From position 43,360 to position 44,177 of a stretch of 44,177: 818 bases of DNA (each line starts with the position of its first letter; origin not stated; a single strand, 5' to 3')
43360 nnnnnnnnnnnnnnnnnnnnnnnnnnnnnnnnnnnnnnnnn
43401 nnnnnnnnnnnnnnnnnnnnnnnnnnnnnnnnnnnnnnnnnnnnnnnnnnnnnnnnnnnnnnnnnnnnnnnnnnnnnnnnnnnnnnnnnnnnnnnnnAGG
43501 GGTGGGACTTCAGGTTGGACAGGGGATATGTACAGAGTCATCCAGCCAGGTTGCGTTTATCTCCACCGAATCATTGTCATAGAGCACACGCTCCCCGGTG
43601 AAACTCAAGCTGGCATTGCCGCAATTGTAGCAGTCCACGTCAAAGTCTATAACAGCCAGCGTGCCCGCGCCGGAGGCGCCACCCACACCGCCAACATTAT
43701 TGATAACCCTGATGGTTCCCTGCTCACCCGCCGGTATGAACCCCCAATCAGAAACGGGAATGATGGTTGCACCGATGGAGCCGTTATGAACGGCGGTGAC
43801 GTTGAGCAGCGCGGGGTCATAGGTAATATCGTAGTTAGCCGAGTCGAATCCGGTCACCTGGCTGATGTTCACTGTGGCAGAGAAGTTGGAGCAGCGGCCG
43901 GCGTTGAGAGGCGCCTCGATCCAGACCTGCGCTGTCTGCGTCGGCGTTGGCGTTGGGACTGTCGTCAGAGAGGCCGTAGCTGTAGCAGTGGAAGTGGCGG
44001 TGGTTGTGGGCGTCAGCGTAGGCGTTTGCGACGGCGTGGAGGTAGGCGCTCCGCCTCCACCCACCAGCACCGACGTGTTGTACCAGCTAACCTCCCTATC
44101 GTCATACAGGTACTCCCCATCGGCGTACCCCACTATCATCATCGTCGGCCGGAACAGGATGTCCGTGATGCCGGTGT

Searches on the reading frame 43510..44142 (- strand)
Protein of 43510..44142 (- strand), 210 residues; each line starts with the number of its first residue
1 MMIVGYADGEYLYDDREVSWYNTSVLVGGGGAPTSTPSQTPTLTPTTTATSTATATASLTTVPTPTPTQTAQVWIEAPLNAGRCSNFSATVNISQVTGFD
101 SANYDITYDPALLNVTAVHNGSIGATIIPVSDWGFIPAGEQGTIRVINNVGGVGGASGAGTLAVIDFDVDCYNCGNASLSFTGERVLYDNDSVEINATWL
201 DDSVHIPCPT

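Call 74: search_protein_families(library=pfam, proteins=[window:43510-44142:-], max_evalue=0.0001)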
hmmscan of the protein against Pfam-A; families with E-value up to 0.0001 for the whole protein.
window:43510-44142:- (210 aa): 1 family
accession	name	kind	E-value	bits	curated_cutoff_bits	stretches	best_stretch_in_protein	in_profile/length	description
PF00963.24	Cohesin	-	4.9e-10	40.2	24.1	1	85-205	14-138/139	Cohesin domain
